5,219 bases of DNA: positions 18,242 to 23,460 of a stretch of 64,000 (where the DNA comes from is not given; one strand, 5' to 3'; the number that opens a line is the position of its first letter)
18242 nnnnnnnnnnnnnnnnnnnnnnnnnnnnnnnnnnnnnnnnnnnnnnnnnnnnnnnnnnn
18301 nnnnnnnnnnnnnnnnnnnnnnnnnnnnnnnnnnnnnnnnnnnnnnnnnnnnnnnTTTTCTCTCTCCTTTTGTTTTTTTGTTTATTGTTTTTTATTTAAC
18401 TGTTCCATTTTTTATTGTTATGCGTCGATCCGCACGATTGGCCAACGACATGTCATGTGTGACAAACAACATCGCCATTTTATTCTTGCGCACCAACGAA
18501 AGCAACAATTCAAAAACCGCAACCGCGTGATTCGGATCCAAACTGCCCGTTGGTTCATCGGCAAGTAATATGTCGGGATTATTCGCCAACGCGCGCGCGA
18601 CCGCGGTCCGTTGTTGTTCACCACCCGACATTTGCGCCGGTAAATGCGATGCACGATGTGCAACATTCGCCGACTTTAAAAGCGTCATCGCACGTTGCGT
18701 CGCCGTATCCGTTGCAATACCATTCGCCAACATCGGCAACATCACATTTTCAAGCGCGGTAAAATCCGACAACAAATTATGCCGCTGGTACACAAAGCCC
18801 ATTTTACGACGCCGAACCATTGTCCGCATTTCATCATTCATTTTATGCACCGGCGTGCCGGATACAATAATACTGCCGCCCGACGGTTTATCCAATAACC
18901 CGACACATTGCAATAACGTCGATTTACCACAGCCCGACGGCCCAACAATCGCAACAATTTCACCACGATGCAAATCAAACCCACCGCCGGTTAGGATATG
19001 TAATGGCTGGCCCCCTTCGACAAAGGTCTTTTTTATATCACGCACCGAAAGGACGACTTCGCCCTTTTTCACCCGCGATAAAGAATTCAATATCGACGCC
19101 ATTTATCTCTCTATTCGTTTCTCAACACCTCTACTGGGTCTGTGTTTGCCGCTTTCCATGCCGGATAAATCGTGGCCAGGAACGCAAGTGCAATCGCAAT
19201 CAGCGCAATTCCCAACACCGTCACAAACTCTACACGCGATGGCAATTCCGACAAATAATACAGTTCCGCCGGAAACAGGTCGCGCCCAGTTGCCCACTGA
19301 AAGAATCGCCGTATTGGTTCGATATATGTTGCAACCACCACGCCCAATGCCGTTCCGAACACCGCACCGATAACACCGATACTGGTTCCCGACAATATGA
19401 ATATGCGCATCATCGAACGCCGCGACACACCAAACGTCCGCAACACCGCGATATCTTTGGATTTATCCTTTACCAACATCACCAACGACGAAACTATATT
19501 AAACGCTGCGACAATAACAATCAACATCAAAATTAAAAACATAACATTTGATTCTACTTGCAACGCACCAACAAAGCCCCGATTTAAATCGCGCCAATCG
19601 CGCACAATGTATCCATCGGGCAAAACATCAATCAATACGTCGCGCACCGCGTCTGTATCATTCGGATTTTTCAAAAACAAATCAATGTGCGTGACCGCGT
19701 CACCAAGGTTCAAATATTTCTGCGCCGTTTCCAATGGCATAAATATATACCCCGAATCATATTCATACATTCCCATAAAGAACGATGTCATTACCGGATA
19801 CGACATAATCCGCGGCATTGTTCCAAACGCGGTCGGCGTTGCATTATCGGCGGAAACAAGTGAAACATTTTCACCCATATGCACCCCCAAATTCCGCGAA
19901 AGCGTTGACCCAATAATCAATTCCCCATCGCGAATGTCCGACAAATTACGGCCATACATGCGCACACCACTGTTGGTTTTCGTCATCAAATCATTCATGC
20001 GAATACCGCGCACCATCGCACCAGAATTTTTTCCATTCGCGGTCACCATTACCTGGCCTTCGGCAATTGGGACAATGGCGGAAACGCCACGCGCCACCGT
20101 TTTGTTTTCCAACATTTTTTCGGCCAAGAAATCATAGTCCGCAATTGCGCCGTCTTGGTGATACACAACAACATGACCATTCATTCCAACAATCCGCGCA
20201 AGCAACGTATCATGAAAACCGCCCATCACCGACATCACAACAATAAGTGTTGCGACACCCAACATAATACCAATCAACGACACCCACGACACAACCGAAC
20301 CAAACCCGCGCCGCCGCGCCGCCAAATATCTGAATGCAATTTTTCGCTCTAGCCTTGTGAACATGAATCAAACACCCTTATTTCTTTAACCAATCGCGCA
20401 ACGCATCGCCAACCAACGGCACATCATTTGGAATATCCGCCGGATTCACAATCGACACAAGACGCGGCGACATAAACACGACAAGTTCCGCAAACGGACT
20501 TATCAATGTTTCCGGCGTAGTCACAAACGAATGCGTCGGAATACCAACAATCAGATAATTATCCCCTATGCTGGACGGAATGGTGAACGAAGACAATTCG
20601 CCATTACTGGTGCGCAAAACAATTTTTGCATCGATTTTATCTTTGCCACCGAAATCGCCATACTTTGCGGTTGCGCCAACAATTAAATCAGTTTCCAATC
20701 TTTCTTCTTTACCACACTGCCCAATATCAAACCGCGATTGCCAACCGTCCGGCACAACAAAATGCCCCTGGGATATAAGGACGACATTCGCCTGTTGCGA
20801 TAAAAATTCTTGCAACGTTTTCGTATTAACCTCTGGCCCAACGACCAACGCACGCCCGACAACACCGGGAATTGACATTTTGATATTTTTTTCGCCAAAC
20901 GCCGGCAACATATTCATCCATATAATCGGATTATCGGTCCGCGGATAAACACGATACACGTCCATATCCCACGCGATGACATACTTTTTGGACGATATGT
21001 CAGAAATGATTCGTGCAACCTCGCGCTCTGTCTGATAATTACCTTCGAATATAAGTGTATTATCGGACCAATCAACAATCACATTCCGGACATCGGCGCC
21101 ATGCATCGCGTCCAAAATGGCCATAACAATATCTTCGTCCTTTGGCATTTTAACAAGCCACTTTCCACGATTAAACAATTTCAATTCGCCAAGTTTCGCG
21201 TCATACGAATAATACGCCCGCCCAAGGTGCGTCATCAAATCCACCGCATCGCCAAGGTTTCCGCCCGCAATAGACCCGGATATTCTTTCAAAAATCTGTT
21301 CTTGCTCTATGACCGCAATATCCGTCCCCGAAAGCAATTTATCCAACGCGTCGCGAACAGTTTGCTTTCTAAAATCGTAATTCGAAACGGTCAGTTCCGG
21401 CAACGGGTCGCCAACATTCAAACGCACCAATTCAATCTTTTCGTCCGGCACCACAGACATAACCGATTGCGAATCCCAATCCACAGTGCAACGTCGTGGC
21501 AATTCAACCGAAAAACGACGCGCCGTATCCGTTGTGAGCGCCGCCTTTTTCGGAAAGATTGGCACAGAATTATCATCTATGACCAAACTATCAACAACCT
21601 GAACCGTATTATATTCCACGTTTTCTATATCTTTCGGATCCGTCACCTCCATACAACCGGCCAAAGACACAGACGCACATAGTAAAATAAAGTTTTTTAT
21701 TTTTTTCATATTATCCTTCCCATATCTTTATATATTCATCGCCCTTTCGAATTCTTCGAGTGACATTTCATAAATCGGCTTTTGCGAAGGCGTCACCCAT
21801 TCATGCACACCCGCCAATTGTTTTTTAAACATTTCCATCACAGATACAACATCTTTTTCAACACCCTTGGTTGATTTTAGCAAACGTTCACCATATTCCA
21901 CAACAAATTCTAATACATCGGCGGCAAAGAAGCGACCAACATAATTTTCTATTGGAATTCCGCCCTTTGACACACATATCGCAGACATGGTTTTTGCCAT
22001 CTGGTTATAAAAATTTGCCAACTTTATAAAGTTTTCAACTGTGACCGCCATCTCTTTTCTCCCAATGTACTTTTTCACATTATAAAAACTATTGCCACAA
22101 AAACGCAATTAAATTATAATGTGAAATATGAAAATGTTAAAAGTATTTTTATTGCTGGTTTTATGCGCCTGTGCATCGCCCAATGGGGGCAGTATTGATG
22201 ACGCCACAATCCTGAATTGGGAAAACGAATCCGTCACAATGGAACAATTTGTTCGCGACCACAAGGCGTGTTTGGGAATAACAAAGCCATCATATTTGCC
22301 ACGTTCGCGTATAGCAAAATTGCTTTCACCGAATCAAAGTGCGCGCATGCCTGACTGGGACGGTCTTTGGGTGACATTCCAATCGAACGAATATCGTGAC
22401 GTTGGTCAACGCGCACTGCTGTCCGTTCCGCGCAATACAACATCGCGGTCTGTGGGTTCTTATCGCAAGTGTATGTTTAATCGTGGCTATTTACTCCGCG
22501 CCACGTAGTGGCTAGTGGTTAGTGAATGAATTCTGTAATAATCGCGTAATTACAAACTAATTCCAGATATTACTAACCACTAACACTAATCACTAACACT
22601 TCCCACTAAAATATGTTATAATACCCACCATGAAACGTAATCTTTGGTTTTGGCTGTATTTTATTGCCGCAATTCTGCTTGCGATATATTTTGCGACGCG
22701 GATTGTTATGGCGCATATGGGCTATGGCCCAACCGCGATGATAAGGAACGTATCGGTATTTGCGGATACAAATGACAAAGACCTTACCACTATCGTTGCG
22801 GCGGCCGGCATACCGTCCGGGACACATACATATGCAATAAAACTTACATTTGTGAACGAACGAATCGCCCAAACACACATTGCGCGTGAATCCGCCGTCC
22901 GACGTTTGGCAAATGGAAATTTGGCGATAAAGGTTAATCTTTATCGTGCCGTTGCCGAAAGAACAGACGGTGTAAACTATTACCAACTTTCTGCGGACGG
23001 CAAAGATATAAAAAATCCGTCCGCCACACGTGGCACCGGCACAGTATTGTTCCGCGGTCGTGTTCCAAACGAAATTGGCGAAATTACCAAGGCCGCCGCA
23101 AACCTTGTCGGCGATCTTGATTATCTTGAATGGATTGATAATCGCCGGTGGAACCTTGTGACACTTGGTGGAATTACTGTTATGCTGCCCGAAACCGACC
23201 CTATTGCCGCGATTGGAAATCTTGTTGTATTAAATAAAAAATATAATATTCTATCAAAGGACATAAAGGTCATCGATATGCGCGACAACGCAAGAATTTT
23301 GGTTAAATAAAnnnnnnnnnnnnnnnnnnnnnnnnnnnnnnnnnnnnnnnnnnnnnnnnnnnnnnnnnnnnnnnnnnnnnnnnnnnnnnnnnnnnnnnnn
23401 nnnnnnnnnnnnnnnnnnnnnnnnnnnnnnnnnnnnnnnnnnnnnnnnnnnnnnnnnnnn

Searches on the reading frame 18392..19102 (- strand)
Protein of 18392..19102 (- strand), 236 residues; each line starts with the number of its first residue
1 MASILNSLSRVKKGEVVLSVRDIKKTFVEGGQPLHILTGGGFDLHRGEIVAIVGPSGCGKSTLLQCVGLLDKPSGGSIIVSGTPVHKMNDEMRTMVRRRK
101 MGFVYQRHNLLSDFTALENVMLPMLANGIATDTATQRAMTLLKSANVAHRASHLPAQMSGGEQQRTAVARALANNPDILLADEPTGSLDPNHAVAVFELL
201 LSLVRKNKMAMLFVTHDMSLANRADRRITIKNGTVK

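Call 41: search_protein_families(library=pfam, proteins=[window:18392-19102:-], max_evalue=0.001)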
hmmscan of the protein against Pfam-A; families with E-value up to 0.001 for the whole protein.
window:18392-19102:- (236 aa): 5 families
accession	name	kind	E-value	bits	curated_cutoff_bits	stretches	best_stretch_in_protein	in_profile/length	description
PF00005.33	ABC_tran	-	4.2e-32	112.1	25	1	41-185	5-136/137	ABC transporter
PF13304.12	AAA_21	-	3.6e-07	31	27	1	49-71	1-26/304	AAA domain, putative AbiEii toxin, Type IV TA system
PF02463.25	SMC_N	-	2.6e-05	24.2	40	1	48-231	25-212/220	RecF/RecN/SMC N terminal domain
PF13191.12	AAA_16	-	0.00038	21.4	32.6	0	45-85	22-61/167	AAA ATPase domain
PF13476.12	AAA_23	-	0.00083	20.5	27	0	48-68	20-40/201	AAA domain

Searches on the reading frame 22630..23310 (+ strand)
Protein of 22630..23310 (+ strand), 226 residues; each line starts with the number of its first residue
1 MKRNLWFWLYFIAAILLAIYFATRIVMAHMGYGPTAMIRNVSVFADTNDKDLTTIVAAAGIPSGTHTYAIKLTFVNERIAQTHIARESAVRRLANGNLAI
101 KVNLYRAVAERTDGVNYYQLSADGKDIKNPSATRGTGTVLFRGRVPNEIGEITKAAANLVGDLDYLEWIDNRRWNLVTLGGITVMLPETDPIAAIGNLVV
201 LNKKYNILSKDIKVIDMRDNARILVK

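Call 3: search_protein_families(library=pfam, proteins=[window:22630-23310:+], max_evalue=0.01)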
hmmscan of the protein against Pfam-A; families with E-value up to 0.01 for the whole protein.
window:22630-23310:+ (226 aa): 1 family
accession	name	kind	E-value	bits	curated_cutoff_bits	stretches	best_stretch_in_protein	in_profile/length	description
PF03799.20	FtsQ_DivIB_C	-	2.9e-07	31.8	21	1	116-218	8-114/114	Cell division protein FtsQ/DivIB, C-terminal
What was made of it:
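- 22630..23310 (+): ftsQ (226 aa, N-terminal TM segment, FtsQ_DivIB_C domain). Its stop lies 1 nt before the fused gene's ATG. Pfam PF03799 E 2.9e-7 (call 3).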

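Call 4: search_protein_families(library=ncbifam, proteins=[window:22630-23310:+], max_evalue=0.01)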
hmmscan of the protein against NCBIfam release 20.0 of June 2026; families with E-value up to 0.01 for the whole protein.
window:22630-23310:+ (226 aa): 0 families
